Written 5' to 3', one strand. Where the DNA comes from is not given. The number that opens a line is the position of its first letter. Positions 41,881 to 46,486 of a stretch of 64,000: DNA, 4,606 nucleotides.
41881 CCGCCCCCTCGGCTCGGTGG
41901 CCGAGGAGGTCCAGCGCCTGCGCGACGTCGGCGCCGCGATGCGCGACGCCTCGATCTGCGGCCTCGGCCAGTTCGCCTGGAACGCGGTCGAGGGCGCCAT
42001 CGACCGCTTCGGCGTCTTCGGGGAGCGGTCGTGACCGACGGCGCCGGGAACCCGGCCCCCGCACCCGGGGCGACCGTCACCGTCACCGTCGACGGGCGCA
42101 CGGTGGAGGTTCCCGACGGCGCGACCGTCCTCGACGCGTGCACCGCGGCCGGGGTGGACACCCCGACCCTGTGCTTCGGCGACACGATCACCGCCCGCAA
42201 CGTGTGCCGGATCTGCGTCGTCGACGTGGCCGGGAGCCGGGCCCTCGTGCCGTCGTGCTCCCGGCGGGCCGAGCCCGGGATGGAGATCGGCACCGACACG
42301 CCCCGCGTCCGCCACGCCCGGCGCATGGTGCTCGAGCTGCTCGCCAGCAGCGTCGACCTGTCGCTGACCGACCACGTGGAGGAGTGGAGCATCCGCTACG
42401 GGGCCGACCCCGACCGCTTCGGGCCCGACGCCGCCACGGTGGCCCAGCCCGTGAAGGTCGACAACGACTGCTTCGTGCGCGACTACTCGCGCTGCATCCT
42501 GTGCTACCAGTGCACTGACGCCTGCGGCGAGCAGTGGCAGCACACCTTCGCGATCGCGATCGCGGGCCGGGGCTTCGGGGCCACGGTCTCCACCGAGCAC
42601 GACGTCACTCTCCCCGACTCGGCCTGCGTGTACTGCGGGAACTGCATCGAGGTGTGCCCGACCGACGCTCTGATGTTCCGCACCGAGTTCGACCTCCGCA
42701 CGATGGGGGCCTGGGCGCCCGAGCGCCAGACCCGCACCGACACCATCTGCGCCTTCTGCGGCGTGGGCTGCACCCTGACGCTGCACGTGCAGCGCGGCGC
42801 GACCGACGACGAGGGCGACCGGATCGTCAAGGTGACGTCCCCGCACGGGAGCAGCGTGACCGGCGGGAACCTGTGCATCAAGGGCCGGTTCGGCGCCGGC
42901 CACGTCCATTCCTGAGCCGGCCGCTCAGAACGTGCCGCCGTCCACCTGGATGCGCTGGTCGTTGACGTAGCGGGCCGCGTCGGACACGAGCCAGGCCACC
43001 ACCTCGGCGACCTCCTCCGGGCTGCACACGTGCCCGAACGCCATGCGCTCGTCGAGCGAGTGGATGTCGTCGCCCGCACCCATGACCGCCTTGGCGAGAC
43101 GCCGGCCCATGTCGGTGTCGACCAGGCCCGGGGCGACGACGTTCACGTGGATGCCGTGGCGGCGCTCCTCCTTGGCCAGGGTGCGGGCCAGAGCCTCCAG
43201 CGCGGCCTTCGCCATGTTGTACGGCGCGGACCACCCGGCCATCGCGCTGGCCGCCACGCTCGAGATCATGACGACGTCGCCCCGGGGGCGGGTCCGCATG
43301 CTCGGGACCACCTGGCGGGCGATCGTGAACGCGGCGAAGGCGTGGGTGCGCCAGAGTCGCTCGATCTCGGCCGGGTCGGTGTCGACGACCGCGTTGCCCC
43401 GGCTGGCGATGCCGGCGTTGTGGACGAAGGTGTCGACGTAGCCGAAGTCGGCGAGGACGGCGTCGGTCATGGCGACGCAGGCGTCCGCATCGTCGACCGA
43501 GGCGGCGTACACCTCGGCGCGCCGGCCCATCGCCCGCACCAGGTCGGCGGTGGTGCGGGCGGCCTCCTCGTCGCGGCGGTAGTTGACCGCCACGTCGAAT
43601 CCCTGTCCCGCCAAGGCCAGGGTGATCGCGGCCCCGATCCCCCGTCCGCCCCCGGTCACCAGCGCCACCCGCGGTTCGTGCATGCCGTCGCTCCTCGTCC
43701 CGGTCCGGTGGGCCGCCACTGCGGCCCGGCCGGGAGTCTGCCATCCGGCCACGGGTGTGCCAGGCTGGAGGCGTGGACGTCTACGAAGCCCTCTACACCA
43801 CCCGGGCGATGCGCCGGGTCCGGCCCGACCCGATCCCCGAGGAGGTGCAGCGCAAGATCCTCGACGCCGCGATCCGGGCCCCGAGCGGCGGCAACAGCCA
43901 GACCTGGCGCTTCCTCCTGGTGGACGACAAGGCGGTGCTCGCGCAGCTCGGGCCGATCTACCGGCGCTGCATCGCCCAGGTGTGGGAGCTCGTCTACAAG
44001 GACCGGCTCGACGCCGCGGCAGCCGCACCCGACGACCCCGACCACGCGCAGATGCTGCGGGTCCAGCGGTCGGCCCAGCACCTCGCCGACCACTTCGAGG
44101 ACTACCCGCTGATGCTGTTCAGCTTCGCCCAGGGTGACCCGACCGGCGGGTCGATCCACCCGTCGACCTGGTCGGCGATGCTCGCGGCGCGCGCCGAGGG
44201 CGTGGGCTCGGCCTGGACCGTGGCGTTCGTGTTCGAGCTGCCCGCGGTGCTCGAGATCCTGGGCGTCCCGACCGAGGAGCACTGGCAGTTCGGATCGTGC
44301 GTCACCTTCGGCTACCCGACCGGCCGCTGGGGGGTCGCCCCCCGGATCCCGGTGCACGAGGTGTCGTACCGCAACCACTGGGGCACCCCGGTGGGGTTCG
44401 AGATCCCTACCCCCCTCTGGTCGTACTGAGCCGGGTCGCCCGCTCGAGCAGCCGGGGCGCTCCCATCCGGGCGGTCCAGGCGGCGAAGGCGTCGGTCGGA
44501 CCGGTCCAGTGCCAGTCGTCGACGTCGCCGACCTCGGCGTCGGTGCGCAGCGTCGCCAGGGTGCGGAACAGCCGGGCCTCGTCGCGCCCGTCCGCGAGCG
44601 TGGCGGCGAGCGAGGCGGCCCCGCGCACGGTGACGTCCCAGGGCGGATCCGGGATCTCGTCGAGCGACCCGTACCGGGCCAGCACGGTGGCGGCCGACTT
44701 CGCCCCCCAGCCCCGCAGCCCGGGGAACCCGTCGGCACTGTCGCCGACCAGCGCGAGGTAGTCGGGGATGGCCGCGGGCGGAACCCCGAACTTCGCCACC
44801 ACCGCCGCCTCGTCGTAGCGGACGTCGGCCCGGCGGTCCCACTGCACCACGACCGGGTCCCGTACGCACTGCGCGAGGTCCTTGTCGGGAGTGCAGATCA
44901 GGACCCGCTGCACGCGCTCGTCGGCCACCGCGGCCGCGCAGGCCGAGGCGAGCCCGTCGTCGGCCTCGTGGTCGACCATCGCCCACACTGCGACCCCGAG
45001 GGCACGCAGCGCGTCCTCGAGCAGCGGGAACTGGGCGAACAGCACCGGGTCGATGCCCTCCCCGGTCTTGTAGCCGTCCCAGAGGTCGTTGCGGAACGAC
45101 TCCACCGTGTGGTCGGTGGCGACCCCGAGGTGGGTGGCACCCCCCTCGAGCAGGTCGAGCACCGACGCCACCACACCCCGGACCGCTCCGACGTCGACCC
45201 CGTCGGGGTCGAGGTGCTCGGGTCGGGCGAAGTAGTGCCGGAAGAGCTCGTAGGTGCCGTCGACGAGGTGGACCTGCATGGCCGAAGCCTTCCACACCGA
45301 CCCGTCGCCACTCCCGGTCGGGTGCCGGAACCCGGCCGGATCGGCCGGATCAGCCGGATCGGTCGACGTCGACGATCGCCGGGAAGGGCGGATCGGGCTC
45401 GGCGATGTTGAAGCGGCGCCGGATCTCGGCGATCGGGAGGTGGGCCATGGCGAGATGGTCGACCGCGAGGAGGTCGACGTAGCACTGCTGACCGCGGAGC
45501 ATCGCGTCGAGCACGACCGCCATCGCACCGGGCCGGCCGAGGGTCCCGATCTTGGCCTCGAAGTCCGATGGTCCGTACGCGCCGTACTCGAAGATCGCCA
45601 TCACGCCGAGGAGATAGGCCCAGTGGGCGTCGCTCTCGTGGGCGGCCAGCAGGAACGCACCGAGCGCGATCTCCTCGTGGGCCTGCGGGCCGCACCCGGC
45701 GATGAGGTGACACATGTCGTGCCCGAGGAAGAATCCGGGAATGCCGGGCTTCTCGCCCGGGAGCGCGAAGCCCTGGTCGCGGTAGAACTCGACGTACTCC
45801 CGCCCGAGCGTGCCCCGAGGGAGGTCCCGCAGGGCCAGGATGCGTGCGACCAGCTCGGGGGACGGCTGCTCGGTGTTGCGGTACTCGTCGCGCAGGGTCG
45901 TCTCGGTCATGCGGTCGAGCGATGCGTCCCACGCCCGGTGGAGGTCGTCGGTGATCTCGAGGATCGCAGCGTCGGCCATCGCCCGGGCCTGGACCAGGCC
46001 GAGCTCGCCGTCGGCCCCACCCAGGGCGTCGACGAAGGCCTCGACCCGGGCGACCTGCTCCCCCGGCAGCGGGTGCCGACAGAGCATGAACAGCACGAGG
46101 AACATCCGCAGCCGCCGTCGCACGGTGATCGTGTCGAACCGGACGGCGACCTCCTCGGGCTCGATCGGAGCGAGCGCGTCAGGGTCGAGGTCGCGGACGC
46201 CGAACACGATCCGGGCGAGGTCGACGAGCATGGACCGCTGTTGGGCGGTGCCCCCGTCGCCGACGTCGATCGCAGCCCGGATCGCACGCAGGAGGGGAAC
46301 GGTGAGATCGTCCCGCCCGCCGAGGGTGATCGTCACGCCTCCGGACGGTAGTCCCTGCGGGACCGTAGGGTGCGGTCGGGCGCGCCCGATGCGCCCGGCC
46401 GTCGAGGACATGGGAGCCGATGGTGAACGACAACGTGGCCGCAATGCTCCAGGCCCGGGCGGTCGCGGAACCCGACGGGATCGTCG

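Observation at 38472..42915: Formate dehydrogenase alpha subunit split after its MopB [4Fe-4S] motif, with the two halves encoded in permuted order around a NuoE/F fusion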

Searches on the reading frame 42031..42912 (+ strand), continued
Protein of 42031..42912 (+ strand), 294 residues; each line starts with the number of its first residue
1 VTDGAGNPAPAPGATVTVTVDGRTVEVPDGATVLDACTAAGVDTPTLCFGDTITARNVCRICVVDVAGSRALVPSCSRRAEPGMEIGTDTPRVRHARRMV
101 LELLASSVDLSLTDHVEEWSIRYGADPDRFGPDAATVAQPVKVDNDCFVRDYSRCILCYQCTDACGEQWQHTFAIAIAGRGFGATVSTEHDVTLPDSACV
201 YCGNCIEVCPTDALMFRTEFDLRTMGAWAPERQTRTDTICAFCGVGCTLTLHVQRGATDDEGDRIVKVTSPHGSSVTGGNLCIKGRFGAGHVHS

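Call 63: list_cluster_members(proteins=[P0221, P0231, P0250, P0262, P0266, P0268, P0206, P0251, P0134, P0121])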
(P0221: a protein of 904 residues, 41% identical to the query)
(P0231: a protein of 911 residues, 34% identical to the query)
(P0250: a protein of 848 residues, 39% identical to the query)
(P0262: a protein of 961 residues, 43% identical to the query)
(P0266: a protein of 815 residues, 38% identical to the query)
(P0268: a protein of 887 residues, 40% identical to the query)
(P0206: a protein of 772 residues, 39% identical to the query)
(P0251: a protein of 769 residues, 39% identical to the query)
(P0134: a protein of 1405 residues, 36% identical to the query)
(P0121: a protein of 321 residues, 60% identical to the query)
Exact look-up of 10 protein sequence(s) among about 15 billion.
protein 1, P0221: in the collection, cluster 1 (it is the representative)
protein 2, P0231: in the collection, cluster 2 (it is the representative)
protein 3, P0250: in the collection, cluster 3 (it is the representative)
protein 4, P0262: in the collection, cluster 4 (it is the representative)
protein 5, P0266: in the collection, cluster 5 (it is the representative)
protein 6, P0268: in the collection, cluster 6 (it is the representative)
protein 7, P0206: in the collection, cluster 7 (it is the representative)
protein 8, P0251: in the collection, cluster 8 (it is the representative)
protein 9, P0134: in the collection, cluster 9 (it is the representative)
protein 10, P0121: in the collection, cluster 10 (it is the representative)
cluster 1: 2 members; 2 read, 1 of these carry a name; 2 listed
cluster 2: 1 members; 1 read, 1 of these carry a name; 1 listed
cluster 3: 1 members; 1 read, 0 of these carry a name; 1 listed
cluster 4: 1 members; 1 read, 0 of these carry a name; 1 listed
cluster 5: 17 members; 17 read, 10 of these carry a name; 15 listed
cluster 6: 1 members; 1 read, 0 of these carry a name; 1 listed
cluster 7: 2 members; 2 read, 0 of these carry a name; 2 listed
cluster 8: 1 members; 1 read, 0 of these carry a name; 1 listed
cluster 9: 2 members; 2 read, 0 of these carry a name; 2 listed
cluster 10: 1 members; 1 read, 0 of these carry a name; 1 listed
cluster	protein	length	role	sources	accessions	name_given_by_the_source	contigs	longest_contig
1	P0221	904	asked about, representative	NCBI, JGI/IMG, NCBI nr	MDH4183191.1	MAG: formate dehydrogenase subunit alpha [Nitrospinota bacterium] | formate dehydrogenase subunit alpha [Nitrospinota bacterium]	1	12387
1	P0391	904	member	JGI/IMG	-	-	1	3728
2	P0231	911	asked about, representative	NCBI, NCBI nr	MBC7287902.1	MAG: formate dehydrogenase subunit alpha [Armatimonadetes bacterium] | formate dehydrogenase subunit alpha [Armatimonadota bacterium]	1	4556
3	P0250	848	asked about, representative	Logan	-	-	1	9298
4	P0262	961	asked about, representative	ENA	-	-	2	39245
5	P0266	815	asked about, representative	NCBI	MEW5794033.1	MAG: molybdopterin-dependent oxidoreductase [Bacillota bacterium]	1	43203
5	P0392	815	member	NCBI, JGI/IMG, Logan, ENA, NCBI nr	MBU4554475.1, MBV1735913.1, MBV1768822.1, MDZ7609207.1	MAG: molybdopterin-dependent oxidoreductase [Candidatus Desulforudaceae bacterium] | formate dehydrogenase alpha subunit | molybdopterin-dependent oxidoreductase [Bacillota bacterium]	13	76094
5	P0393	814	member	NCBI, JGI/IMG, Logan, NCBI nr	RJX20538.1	MAG: hypothetical protein C4575_06055 [Desulforudis sp.]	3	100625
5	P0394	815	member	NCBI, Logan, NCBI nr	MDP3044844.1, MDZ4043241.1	MAG: molybdopterin-dependent oxidoreductase [Eubacteriales bacterium] | molybdopterin-dependent oxidoreductase [Bacillota bacterium]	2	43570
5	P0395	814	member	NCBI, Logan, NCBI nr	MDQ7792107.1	MAG: molybdopterin-dependent oxidoreductase [Clostridia bacterium] | molybdopterin-dependent oxidoreductase [Clostridia bacterium]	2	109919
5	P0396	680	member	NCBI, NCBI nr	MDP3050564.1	MAG: molybdopterin-dependent oxidoreductase, partial [Eubacteriales bacterium] | molybdopterin-dependent oxidoreductase [Eubacteriales bacterium]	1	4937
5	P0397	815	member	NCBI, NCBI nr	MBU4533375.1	MAG: molybdopterin-dependent oxidoreductase [Firmicutes bacterium] | molybdopterin-dependent oxidoreductase [Bacillota bacterium]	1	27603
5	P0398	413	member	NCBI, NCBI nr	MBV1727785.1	MAG: molybdopterin-dependent oxidoreductase, partial [Candidatus Desulforudis sp.] | molybdopterin-dependent oxidoreductase [Desulforudis sp.]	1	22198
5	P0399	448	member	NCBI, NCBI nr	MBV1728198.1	MAG: (2Fe-2S)-binding protein, partial [Candidatus Desulforudis sp.] | (2Fe-2S)-binding protein [Desulforudis sp.]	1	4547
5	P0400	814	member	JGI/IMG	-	formate dehydrogenase alpha subunit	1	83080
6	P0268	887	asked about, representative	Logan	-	-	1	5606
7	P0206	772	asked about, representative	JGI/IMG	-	-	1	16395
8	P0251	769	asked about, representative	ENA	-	-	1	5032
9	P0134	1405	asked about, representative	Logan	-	-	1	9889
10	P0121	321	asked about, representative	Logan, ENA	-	-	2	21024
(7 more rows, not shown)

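Call 70: find_encoding_contigs(protein=P0134, flank=5000, max_places=2)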
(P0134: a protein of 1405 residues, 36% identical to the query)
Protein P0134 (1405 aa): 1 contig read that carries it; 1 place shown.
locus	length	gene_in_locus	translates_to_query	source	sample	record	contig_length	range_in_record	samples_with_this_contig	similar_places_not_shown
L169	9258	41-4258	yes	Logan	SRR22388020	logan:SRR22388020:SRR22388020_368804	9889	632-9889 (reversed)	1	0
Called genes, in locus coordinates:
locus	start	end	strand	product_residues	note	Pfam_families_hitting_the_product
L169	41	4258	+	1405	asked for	PF13510:Fer2_4, PF10588:NADH-G_4Fe-4S_3, PF12838:Fer4_7, PF22117:Fer4_Nqo3, PF04879:Molybdop_Fe4S4, PF00384:Molybdopterin, PF01568:Molydop_binding, PF13510:Fer2_4, +13 more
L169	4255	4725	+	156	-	PF00027:cNMP_binding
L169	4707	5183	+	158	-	PF01257:2Fe-2S_thioredx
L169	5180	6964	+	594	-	PF01512:Complex1_51K, PF10531:SLBB (weak), PF10589:NADH_4Fe-4S, PF00037:Fer4 (weak), PF12838:Fer4_7, PF13187:Fer4_9 (weak), PF13237:Fer4_10 (weak), PF14697:Fer4_21 (weak), +2 more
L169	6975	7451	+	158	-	PF00027:cNMP_binding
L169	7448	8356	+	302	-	PF03706:LPG_synthase_TM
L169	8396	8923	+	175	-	PF03130:HEAT_PBS (faint), PF13646:HEAT_2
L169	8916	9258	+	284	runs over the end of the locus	-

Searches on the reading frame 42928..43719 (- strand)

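Call 41: search_protein_families(library=pfam, proteins=[window:42928-43719:-], max_evalue=0.0001)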
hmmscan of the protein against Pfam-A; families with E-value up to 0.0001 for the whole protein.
window:42928-43719:- (264 aa): 4 families
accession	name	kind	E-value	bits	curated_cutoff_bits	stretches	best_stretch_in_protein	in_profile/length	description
PF13561.12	adh_short_C2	-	1.2e-51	176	27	1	26-262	6-234/236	Enoyl-(Acyl carrier protein) reductase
PF00106.31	adh_short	-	7.2e-46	156.6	26.6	1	17-209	1-191/195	short chain dehydrogenase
PF08659.16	KR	-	4.5e-12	46.7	22.6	1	19-195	3-173/180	KR domain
PF23441.1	SDR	-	1.6e-07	31.5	27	1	75-264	70-256/258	SDR-like rossmann domain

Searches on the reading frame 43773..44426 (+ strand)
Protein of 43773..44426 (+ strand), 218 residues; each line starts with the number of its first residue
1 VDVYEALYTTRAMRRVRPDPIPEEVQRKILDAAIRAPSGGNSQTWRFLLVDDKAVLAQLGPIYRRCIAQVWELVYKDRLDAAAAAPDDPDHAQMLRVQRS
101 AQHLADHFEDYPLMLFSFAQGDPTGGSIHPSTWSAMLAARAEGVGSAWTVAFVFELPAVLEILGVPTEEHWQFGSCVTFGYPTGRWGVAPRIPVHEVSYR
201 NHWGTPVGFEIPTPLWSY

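Call 41: search_protein_families(library=pfam, proteins=[window:43773-44426:+], max_evalue=0.0001)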
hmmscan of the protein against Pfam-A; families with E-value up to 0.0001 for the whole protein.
window:43773-44426:+ (218 aa): 2 families
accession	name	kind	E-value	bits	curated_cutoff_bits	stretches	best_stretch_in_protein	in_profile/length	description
PF00881.29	Nitroreductase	-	2.4e-19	70.6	23.5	1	10-181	4-167/167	Nitroreductase family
PF14512.11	TM1586_NiRdase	-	1.3e-05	25.3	27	0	21-58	156-192/215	Putative TM nitroreductase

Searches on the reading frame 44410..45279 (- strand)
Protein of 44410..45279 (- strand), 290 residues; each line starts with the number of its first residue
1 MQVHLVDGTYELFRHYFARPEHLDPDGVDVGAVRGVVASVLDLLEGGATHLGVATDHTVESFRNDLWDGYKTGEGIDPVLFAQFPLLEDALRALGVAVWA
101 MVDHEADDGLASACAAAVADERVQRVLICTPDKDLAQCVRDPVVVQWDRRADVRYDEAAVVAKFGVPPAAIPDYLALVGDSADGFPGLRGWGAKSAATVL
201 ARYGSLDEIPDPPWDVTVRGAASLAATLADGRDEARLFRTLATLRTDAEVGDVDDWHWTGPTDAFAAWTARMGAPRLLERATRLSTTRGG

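Call 41: search_protein_families(library=pfam, proteins=[window:44410-45279:-], max_evalue=0.0001)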
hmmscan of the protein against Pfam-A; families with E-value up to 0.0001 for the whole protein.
window:44410-45279:- (290 aa): 2 families
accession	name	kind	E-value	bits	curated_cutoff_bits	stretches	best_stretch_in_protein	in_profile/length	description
PF02739.22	5_3_exonuc_N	-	6.6e-30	104.4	34.3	1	3-165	2-164/164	5'-3' exonuclease, N-terminal resolvase-like domain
PF01367.25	5_3_exonuc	-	8.5e-20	71.5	40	1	166-261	1-94/97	5'-3' exonuclease, C-terminal SAM fold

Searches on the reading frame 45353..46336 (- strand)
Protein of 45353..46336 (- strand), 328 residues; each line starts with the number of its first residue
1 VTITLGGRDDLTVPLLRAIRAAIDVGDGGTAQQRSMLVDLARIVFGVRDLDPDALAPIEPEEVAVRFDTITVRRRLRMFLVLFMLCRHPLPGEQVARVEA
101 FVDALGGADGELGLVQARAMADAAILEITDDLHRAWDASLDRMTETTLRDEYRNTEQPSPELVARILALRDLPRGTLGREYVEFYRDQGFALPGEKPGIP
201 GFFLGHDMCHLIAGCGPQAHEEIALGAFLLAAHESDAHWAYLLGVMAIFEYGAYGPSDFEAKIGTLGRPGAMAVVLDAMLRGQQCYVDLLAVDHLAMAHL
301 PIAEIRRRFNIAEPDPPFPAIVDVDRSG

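Call 41: search_protein_families(library=pfam, proteins=[window:45353-46336:-], max_evalue=0.0001)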
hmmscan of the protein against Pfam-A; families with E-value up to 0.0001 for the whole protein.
window:45353-46336:- (328 aa): 1 family
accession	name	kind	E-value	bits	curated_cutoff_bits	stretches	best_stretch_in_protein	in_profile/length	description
PF05019.18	Coq4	-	4.3e-05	23.4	22.9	0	167-190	76-99/221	Coenzyme Q (ubiquinone) biosynthesis protein Coq4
